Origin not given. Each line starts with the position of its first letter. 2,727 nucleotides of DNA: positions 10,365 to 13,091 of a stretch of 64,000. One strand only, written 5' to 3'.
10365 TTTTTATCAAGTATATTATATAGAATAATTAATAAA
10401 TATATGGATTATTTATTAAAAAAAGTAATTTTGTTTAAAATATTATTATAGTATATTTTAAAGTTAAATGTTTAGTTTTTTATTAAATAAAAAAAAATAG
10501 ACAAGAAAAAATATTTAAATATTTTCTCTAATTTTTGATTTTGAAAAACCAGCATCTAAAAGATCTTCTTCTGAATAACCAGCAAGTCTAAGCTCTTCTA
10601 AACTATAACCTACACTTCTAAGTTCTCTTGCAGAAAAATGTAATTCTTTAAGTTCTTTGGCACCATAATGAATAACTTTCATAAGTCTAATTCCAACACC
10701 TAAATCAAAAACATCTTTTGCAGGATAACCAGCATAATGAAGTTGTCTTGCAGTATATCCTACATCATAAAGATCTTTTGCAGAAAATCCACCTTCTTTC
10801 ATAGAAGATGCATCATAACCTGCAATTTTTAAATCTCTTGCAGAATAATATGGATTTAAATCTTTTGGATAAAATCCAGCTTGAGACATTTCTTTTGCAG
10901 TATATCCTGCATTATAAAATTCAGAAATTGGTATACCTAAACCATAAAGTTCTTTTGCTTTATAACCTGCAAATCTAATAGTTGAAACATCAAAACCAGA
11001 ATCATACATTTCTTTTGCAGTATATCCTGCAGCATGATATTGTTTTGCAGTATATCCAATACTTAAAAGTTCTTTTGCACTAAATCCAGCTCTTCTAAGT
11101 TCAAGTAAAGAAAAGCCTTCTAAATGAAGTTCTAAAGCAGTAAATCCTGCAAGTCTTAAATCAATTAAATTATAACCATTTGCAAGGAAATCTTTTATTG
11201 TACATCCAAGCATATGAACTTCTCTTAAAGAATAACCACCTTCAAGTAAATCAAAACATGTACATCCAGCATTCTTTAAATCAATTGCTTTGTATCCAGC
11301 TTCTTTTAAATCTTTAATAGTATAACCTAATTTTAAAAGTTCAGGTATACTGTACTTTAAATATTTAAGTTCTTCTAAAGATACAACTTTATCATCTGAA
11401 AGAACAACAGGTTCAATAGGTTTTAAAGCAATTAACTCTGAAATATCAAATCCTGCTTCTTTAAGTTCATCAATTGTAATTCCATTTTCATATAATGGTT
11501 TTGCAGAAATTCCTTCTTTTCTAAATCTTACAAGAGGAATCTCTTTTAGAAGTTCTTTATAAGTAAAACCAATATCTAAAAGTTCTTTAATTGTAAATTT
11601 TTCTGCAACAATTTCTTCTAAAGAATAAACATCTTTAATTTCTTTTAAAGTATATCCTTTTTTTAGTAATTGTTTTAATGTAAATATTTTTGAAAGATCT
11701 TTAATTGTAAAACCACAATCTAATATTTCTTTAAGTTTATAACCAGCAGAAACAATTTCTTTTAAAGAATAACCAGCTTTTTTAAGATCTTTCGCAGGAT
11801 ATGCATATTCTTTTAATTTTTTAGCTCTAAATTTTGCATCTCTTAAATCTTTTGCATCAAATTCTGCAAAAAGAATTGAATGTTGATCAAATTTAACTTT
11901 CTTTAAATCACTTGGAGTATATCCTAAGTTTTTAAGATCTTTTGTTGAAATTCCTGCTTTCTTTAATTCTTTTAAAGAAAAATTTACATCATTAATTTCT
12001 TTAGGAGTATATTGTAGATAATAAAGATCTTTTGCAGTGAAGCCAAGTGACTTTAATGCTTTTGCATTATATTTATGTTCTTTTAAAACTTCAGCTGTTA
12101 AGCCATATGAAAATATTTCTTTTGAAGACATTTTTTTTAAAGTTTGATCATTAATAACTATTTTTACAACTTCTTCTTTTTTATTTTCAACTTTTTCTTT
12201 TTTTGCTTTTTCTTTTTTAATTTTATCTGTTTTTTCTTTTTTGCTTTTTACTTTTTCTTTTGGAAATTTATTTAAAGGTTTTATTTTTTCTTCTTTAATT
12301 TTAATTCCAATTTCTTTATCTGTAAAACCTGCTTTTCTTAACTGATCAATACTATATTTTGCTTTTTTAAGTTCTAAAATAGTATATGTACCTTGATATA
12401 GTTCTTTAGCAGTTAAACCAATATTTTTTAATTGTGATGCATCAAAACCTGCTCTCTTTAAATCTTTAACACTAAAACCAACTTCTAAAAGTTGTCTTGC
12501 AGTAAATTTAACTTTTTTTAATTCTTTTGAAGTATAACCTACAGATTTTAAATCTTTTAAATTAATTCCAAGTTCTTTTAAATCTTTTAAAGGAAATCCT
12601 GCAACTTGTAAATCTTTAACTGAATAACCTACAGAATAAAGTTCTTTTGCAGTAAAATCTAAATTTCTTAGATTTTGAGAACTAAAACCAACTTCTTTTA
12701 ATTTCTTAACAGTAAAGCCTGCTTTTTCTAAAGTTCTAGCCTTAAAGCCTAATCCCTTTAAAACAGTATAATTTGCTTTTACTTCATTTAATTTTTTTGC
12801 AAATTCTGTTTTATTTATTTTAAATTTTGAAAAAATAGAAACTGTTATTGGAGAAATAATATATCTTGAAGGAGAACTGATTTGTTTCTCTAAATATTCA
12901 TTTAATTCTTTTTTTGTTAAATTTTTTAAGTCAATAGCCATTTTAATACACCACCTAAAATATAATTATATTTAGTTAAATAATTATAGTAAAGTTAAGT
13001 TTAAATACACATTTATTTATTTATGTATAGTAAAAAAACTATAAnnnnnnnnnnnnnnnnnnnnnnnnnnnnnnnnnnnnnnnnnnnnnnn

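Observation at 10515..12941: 808-aa cytoplasmic protein made of about 68 tandem 10-residue G-[FY]-[TS]-x-K-[DE]-L-[KR]-x-[AV] repeats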

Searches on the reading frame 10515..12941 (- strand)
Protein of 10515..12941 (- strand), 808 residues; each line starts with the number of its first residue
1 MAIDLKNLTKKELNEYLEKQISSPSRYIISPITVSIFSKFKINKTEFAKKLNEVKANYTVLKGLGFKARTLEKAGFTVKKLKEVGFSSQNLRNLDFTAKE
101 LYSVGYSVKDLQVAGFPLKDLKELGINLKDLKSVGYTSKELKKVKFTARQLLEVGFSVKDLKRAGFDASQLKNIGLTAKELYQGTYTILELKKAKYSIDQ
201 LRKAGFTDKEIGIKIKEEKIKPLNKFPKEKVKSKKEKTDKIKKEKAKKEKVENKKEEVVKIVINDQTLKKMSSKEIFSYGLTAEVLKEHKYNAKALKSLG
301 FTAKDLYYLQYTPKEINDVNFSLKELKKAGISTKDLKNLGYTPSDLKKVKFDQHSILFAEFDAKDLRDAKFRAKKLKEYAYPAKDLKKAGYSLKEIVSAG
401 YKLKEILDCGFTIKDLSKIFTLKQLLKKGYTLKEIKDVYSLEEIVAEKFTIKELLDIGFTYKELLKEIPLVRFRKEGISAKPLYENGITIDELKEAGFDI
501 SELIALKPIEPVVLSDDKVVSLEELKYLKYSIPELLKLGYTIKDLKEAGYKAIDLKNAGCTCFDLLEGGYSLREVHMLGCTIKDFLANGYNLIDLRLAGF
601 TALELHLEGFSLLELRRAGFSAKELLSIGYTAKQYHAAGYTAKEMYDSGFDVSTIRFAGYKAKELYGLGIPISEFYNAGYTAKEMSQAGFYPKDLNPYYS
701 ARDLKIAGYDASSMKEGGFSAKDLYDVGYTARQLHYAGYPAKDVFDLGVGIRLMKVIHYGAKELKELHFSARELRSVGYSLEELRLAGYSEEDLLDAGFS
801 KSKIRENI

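Call 4: search_protein_families(library=pfam, proteins=[window:10515-12941:-], max_evalue=10)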
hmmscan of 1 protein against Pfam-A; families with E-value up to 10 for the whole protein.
window:10515-12941:- (808 aa): 14 families
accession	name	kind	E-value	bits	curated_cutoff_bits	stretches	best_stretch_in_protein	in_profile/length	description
PF25296.1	Decapeptide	-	2.4e-182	591.7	45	13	96-168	2-74/74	Decapeptide repeat region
PF13599.13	Pentapeptide_4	-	1.5e-10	41.4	38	4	58-112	10-64/78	Pentapeptide repeat region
PF13720.11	Acetyltransf_11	-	2.1e-06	28.5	24.5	1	158-187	20-49/82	Udp N-acetylglucosamine O-acyltransferase; Domain 2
PF25317.1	SAM_SMF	-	6e-06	26.9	27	0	286-305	29-48/65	SMF/DprA SAM domain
PF13411.12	MerR_1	-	4.5e-05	23.9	21.6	1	412-438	39-65/69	MerR HTH family regulatory protein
PF02787.25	CPSase_L_D3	-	4.9e-05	23.7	26.6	1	563-625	15-76/80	Carbamoyl-phosphate synthetase large chain, oligomerisation domain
PF01294.23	Ribosomal_L13e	-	0.00035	21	24.9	0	144-176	56-88/180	Ribosomal protein L13e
PF08620.15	RPAP1_C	-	0.0021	18.4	27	0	763-784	21-42/69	RPAP1-like, C-terminal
PF24932.1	UBA_NBR1_C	-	0.0025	18.1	27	0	450-468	4-22/40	Next to BRCA1 gene 1 protein-like, C-terminal UBA domain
PF06056.18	Terminase_5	-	0.021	15.2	20.3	0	303-316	6-19/58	Putative ATPase subunit of terminase (gpP-like)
PF13338.12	AbiEi_4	-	0.1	13.2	25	0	321-339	14-32/49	Transcriptional regulator, AbiEi antitoxin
PF07499.19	RuvA_C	-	0.31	12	24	0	336-349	10-23/47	RuvA, C-terminal domain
PF17779.7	NOD2_WH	-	3.4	8.3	23.1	0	156-171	21-36/57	NOD2 winged helix domain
PF12558.13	DUF3744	-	9.3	7.5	22.5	0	490-517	15-42/73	ATP-binding cassette cobalt transporter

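Call 5: search_protein_families(library=ncbifam, proteins=[window:10515-12941:-], max_evalue=10)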
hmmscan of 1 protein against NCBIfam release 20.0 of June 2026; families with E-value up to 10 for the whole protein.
window:10515-12941:- (808 aa): 11 families
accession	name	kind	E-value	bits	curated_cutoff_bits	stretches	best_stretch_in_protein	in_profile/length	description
NF033900.0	T4SS_IcmE_DotG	equivalog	6.4e-167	557.5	750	6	128-356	161-363/1008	type IVB secretion system protein DotG/IcmE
NF008914.0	PRK12277.1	equivalog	1.6e-12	46.8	96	4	155-177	33-55/83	50S ribosomal protein L13e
NF000056.3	penta_rpt_QnrS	exception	6.7e-06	25.9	460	1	286-381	8-99/218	QnrS family quinolone resistance pentapeptide repeat protein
NF047416.1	penta_HetL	equivalog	4.1e-05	23.1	260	2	66-206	15-155/218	heterocyst differentiation pentapeptide repeat protein HetL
NF033086.2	penta_rpt_Qnr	equivalog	0.00035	20.4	240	1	319-376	10-68/211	Qnr family pentapeptide repeat protein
NF007264.0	PRK09718.1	equivalog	0.0026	16.6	326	2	290-382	101-193/512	SopA family protein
NF052603.1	penta_Alr5209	equivalog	0.011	15.8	125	1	314-388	18-92/113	Alr5209 family pentapeptide repeat protein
TIGR01267.1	Phe4hydrox_mono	equivalog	0.04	13.2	264.75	1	376-424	181-229/248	phenylalanine 4-monooxygenase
NF012151.0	penta_rpt_QnrAS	exception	0.17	11.9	490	0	349-377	47-75/218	QnrAS family quinolone resistance pentapeptide repeat protein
TIGR01926.1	peroxid_rel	subfamily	0.22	11.3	81.8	0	195-211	135-151/178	peroxidase-related enzyme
NF010463.0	PRK13888.1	equivalog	1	9.3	246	0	542-565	66-89/211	conjugal transfer protein TrbN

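Call 9: search_solved_structures(query=window:10515-12941:-, max_evalue=0.01, show_alignments=2)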
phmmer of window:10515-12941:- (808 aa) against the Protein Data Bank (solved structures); distinct sequences matched with E-value up to 0.01: 2.
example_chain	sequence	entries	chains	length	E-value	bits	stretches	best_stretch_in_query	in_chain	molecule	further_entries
7muc_AG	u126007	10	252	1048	1.6e-80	275.2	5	47-181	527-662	IcmE protein | IcmE (DotG)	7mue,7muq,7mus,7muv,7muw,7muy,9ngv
9ngw_A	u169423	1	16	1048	1.6e-80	275.2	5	47-181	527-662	IcmE (DotG)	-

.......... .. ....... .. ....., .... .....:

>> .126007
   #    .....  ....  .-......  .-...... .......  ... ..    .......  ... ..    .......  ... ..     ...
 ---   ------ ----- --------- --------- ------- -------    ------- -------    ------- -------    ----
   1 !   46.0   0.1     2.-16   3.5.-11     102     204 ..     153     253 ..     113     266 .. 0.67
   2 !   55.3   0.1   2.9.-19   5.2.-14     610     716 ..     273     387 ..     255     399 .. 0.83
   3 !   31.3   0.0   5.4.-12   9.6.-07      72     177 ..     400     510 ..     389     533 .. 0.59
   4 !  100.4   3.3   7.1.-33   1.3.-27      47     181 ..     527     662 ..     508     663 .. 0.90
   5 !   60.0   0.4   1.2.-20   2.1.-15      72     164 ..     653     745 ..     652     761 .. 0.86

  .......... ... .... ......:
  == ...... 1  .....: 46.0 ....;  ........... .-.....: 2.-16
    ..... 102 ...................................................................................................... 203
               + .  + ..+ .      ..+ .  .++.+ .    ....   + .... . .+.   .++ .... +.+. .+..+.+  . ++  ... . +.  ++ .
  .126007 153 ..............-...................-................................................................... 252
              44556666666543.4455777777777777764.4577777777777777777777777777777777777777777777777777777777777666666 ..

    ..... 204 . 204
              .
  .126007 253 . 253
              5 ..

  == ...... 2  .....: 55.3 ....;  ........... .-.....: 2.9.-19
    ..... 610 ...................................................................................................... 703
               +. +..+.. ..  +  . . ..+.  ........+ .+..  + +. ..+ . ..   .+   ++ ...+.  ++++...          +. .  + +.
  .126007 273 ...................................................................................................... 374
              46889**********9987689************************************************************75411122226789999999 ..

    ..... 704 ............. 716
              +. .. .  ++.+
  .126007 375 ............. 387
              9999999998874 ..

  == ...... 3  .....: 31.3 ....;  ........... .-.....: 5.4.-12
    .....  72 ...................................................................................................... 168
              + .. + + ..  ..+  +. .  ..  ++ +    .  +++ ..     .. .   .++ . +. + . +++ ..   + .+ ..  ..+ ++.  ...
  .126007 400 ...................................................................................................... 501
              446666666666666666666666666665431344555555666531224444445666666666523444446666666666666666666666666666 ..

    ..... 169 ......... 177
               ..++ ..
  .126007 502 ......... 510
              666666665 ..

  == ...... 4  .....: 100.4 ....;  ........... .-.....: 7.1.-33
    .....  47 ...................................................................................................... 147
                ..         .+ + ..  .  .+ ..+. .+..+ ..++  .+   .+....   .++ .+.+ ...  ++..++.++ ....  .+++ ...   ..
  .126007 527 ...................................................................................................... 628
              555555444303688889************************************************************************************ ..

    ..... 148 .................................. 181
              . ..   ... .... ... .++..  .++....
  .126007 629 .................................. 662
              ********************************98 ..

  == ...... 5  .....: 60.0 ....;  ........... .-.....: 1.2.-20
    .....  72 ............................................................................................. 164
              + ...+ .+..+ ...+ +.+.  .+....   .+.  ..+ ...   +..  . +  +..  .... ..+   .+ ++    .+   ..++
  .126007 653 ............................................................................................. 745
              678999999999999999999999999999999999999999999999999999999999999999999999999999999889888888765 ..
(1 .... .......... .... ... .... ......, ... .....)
